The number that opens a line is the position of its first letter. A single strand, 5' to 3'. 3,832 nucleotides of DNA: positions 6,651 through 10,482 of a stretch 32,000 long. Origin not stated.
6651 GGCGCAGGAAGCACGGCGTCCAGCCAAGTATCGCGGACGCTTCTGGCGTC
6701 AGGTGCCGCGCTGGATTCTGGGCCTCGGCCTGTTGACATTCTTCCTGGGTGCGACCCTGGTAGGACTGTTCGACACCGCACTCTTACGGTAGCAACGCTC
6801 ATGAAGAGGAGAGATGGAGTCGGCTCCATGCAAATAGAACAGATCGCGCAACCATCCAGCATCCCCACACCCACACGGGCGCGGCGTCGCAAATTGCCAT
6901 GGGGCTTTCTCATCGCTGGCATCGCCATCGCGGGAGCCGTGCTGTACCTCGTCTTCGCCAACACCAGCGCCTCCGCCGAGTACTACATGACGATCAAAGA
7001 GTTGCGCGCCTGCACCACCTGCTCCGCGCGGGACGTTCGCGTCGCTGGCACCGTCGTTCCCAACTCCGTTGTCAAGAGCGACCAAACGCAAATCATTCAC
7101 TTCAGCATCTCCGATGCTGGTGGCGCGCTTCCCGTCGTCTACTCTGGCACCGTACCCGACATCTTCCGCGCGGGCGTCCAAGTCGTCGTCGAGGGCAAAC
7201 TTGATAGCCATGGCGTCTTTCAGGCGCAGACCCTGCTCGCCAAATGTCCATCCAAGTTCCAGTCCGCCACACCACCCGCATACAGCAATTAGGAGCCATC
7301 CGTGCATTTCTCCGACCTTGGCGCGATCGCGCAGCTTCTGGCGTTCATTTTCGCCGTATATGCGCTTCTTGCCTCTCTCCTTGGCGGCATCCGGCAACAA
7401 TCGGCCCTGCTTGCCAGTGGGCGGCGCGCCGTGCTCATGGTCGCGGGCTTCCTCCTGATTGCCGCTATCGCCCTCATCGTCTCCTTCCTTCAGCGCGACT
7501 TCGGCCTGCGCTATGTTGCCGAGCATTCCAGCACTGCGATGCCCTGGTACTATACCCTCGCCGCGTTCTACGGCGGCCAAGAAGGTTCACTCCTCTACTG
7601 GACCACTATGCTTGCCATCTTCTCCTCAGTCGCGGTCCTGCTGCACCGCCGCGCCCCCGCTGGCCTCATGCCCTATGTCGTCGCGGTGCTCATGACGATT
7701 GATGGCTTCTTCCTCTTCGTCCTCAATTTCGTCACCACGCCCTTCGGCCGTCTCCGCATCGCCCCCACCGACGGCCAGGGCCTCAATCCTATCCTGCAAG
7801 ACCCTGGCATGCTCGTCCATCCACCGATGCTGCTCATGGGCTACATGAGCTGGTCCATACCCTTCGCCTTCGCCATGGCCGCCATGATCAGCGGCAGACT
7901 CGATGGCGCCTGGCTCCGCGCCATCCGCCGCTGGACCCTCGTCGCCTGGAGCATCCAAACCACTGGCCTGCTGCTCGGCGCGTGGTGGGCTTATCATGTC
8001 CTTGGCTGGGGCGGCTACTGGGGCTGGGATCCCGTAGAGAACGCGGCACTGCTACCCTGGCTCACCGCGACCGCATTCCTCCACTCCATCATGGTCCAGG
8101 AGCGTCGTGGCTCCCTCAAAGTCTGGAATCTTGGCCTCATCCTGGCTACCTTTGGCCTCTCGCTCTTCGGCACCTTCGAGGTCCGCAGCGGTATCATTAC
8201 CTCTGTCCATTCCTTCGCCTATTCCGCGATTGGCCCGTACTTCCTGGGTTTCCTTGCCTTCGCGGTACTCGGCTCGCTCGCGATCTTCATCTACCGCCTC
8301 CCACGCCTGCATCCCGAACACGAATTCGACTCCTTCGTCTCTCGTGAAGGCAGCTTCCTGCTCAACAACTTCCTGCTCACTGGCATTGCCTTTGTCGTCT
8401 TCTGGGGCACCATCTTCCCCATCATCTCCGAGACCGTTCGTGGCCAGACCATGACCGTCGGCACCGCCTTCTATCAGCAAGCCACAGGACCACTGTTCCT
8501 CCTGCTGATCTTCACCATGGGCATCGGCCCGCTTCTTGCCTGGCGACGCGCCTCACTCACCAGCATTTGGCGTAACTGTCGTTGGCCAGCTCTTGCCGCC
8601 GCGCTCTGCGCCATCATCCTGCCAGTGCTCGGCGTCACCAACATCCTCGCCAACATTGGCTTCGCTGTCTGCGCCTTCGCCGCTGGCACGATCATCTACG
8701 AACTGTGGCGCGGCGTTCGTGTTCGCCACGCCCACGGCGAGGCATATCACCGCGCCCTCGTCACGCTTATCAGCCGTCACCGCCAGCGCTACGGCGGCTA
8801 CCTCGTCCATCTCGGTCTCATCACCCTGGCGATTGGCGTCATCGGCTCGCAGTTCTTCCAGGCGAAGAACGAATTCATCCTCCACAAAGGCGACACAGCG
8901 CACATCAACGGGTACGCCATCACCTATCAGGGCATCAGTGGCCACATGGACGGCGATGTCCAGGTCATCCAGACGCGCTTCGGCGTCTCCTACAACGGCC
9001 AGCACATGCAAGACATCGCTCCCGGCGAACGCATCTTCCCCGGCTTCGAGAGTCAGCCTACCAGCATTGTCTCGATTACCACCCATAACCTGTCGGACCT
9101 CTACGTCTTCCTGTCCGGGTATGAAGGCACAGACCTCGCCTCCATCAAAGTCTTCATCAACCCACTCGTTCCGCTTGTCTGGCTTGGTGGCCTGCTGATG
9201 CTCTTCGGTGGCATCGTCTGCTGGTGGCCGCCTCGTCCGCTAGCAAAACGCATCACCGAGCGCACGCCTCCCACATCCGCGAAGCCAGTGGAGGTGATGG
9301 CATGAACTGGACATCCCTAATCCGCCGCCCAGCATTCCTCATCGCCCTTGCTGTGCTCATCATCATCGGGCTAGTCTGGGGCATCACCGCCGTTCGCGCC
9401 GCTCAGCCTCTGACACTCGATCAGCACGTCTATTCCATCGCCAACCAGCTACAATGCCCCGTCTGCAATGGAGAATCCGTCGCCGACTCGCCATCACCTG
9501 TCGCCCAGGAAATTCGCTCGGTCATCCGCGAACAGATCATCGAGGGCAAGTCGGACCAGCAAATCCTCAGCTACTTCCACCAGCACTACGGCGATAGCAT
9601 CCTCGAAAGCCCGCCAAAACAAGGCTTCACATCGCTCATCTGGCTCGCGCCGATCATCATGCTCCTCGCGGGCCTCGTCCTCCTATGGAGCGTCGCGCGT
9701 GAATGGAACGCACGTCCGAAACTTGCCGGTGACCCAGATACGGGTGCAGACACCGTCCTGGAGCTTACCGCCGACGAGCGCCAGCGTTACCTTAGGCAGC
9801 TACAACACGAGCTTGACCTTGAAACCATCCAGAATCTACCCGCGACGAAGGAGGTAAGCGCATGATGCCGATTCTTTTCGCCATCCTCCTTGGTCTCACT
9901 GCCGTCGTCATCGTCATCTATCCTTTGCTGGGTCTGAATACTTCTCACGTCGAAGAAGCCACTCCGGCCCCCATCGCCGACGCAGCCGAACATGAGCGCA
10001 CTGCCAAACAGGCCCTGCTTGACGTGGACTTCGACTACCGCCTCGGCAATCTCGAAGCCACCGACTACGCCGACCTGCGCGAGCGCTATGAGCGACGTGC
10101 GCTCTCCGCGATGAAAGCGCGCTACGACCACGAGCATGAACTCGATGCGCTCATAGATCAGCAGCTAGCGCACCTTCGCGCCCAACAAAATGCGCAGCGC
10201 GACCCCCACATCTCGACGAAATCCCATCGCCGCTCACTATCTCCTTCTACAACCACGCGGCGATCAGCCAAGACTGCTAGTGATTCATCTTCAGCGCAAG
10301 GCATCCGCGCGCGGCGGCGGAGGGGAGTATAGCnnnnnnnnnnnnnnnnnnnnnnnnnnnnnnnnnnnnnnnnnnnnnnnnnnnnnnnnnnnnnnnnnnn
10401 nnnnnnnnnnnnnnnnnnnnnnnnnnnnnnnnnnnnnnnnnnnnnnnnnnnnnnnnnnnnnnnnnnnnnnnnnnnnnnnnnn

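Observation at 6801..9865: CcmE with Cys/Phe (CPSKF) in place of the heme-binding His/Tyr, coexisting with a CcmH, plus an extra CxxC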

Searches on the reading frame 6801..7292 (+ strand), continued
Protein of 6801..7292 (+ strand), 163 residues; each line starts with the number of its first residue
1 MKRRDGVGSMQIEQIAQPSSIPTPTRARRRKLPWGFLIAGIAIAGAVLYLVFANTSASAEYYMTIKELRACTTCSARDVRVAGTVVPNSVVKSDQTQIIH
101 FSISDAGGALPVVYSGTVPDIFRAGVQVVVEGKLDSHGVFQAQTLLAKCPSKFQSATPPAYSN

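Call 65: find_encoding_contigs(protein=P0356, flank=9000, max_places=1)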
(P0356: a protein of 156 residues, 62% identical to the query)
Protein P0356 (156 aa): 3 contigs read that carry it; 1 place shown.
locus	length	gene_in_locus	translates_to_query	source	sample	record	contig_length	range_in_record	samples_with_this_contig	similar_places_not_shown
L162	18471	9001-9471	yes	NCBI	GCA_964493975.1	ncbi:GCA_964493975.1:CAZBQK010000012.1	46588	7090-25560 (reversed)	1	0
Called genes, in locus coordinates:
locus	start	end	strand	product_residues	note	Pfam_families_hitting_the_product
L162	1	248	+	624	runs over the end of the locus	PF01476:LysM (weak), PF13384:HTH_23 (faint), PF22310:NMB0315_dom_I (faint), PF23446:LysM1_NFP_LYK (faint), PF23462:LysM3_NFP (faint), PF01476:LysM, PF23473:LysM3_LYK4_5 (weak), PF00877:NLPC_P60, +1 more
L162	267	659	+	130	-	PF09969:DUF2203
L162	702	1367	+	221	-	PF02545:Maf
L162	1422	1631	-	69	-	-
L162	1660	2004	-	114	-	PF00581:Rhodanese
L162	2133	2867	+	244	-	PF02585:PIG-L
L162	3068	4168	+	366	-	PF01883:FeS_assembly_P, PF01656:CbiA, PF02374:ArsA_ATPase (faint), PF09140:MipZ (weak), PF10609:ParA, PF13614:AAA_31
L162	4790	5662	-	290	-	PF00528:BPD_transp_1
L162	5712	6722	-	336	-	PF00528:BPD_transp_1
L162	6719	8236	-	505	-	PF01547:SBP_bac_1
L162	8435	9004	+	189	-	PF00578:AhpC-TSA, PF08534:Redoxin, PF00085:Thioredoxin, PF13098:Thioredoxin_2 (weak), PF13905:Thioredoxin_8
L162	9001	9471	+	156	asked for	PF03100:CcmE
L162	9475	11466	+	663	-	PF01578:Cytochrom_C_asm, PF16327:CcmF_C, PF05140:ResB (faint)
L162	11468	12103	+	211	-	PF03918:CcmH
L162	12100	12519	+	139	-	PF12773:DZR (weak), PF13248:Zn_ribbon_3, PF13240:Zn_Ribbon_1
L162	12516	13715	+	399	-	-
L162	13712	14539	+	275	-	PF00005:ABC_tran, PF13304:AAA_21 (weak)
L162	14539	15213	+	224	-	PF01061:ABC2_membrane, PF03379:CcmB, PF12698:ABC2_membrane_3 (weak)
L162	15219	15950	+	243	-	PF01578:Cytochrom_C_asm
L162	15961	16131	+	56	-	-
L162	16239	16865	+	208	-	PF13580:SIS_2, PF01380:SIS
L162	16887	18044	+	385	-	PF13489:Methyltransf_23, PF13847:Methyltransf_31 (weak), PF08241:Methyltransf_11, PF08242:Methyltransf_12, PF13649:Methyltransf_25, PF00293:NUDIX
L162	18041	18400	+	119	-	-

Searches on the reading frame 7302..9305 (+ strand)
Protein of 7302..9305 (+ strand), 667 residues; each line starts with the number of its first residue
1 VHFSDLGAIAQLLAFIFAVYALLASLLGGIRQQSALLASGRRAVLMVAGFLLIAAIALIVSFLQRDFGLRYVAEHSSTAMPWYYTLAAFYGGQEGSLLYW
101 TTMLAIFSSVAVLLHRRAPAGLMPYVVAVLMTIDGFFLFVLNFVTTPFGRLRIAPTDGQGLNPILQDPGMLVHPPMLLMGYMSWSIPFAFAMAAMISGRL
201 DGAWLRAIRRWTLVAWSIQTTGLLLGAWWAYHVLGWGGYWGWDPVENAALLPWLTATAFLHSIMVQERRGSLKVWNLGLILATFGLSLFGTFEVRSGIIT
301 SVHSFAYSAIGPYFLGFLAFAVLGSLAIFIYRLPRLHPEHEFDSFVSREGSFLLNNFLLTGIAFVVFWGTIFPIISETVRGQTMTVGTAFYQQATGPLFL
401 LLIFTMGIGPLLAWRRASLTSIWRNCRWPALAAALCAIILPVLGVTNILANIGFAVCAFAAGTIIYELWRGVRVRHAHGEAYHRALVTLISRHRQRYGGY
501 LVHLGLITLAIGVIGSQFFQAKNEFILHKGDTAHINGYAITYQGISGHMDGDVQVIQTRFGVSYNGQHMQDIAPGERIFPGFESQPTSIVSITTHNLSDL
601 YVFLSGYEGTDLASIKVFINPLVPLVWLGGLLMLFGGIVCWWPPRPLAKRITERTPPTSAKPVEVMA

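Call 3: search_protein_families(library=pfam, proteins=[window:7302-9305:+], max_evalue=0.01)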
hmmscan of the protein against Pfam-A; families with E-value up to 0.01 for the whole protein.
window:7302-9305:+ (667 aa): 2 families
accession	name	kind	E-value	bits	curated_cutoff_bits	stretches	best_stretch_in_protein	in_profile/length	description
PF16327.10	CcmF_C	-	3.7e-62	210.8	28.7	1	315-640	1-319/323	Cytochrome c-type biogenesis protein CcmF C-terminal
PF01578.25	Cytochrom_C_asm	-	1.2e-36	126.8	29.9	1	94-296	5-206/212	Cytochrome C assembly protein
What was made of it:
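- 7302..9305 (+): ccmF, a full-length heme lyase subunit. It has the WWD motif (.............) and His173/261/303/493, which lie at or within two residues of the numbers I recall for the four conserved E. coli CcmF histidines (173, 261, 303, 491; recalled, not aligned here). Pfam PF01578 plus PF16327 (call 3).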

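Call 16: search_protein_families(library=ncbifam, proteins=[window:7302-9305:+], max_evalue=0.001)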
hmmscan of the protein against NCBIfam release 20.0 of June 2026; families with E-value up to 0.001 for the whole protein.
window:7302-9305:+ (667 aa): 4 families
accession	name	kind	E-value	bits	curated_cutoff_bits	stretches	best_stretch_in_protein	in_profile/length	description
TIGR00353.1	nrfE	subfamily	7.3e-131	437.9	569.05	1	56-645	3-576/578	heme lyase CcmF/NrfE family subunit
TIGR03145.1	cyt_nit_nrfE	subfamily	1.2e-124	417.4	927.3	1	4-640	3-629/631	heme lyase NrfEFG subunit NrfE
NF007691.0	PRK10369.1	subfamily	3e-101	339.9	394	1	3-645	4-569/573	heme lyase NrfEFG subunit NrfE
TIGR03144.1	cytochr_II_ccsB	equivalog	3.3e-08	33.5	187.6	1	210-277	162-227/252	c-type cytochrome biogenesis protein CcsB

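Call 31: search_solved_structures(query=window:7302-9305:+, max_evalue=0.001, show_alignments=1)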
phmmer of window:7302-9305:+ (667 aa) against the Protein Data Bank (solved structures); distinct sequences matched with E-value up to 0.001: 1.
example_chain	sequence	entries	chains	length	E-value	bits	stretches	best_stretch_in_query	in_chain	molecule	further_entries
6zmq_A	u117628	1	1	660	2.5e-98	333.4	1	6-646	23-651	Cytochrome C-type biogenesis protein ccmF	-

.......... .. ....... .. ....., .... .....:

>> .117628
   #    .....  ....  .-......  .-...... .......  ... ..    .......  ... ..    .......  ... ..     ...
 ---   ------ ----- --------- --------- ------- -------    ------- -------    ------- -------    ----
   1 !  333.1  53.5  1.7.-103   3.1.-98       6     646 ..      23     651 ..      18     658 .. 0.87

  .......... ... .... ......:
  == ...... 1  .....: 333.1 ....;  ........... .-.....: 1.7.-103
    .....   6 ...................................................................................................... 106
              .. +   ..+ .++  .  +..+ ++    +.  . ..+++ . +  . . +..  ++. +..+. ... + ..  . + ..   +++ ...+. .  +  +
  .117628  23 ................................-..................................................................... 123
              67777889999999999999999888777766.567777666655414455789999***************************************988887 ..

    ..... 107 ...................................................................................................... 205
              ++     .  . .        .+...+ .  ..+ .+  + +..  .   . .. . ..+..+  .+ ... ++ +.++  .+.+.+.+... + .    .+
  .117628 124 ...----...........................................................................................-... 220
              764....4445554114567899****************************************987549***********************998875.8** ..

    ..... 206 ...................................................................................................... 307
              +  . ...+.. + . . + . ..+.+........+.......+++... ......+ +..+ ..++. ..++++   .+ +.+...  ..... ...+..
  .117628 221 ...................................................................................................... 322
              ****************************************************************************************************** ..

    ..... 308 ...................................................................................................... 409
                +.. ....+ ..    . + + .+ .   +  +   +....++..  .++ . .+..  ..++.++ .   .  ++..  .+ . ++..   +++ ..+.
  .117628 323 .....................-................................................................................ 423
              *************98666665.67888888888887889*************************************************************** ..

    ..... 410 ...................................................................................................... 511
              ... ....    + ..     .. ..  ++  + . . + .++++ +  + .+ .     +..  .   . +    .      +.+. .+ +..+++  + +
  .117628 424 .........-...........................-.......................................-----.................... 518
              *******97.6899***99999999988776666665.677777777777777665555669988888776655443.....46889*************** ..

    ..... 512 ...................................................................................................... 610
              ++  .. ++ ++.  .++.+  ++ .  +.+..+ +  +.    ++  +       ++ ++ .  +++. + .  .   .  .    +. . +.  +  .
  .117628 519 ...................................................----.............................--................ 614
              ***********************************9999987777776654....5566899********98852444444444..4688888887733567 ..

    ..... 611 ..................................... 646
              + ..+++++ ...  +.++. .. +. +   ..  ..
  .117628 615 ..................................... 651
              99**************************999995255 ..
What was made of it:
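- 7302..9305 (+): Alignment to 6zmq at E 2.5e-98 (call 31).
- Checked: It aligns end to end with T. thermophilus CcmF 6zmq at E 2.5e-98 (call 31).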

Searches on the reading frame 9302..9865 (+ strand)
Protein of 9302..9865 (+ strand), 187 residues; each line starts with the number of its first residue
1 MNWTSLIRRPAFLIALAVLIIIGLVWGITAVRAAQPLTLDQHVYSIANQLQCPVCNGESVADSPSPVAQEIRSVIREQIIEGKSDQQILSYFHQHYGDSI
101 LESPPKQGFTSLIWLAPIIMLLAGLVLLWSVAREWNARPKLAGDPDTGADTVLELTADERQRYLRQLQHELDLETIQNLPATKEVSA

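Call 3: search_protein_families(library=pfam, proteins=[window:9302-9865:+], max_evalue=0.01)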
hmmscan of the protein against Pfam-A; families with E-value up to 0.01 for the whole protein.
window:9302-9865:+ (187 aa): 1 family
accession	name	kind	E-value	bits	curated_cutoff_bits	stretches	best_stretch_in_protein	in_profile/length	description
PF03918.19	CcmH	-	2.3e-31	108.4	25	1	34-163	20-139/143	Cytochrome C biogenesis protein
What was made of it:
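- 9302..9865 (+): ccmH with an intact LQCPVC redox motif. Pfam PF03918 at E 2.3e-31 (call 3).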

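Call 16: search_protein_families(library=ncbifam, proteins=[window:9302-9865:+], max_evalue=0.001)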
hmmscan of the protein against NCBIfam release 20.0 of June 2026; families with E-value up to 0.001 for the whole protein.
window:9302-9865:+ (187 aa): 1 family
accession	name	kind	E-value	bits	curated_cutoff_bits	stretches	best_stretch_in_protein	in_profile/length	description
TIGR03147.1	cyt_nit_nrfF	exception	6.6e-21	74.3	159.2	1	40-133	31-124/126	heme lyase NrfEFG subunit NrfF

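Call 50: search_solved_structures(query=window:9302-9865:+, max_evalue=0.01, show_alignments=2)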
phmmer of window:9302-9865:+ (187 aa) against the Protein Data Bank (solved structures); distinct sequences matched with E-value up to 0.01: 2.
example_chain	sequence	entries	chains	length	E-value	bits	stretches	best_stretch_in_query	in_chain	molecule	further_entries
2hl7_A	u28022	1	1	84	1.2e-10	44.9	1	45-105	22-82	Cytochrome C-type biogenesis protein CcmH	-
2kw0_A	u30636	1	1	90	1.9e-09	41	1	40-106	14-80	CcmH protein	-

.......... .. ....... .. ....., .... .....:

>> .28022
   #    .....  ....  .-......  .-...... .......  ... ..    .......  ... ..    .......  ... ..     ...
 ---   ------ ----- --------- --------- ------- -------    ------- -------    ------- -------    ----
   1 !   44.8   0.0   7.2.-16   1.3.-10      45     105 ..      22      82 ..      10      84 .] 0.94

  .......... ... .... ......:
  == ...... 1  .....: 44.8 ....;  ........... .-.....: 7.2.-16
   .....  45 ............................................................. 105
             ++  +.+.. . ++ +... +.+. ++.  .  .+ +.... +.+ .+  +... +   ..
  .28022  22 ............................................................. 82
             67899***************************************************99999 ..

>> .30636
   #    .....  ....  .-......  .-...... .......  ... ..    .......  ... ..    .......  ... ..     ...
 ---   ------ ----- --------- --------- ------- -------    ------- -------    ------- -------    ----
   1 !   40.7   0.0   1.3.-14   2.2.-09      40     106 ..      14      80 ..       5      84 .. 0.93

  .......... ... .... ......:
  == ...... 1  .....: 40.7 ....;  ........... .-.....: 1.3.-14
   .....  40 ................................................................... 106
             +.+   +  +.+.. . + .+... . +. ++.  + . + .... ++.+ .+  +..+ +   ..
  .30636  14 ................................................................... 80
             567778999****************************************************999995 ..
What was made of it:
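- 9302..9865 (+): Aligns to PDB CcmH 2hl7 and 2kw0, LRCPKC (call 50).
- Checked: CcmH: 9302-9865 is PF03918 at E 2.3e-31, and LQCPVC aligns to LRCPKC of 2hl7 and 2kw0 (calls 3, 50).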

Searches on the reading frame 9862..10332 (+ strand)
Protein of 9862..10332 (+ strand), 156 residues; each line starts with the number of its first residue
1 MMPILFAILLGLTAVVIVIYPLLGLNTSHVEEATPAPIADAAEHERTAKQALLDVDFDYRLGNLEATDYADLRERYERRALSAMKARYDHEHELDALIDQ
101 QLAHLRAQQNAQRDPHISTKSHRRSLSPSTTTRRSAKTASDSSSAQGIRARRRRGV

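Call 3: search_protein_families(library=pfam, proteins=[window:9862-10332:+], max_evalue=0.01)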
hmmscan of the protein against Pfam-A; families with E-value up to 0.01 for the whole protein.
window:9862-10332:+ (156 aa): 0 families

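Call 16: search_protein_families(library=ncbifam, proteins=[window:9862-10332:+], max_evalue=0.001)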
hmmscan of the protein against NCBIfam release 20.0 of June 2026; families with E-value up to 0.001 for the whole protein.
window:9862-10332:+ (156 aa): 1 family
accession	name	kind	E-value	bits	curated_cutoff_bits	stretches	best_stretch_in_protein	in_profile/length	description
TIGR03142.1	cytochro_ccmI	equivalog_domain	0.00029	21.1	29.3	1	5-93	4-86/118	c-type cytochrome biogenesis protein CcmI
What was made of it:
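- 9862..10332 (+): Possible CcmI-like N-terminal segment (weak). TIGR03142 at E 2.9e-4, below its cut-off (call 16).
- On Canonical System I (CcmABCDEFGH plus CcdA/DsbD): ORF 9862-10332 matches TIGR03142 only at E 2.9e-4, below the cut-off (call 16).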

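Call 63: search_protein_families(library=pfam, proteins=[window:9862-10332:+], max_evalue=1)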
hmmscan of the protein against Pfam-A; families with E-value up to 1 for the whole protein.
window:9862-10332:+ (156 aa): 0 families
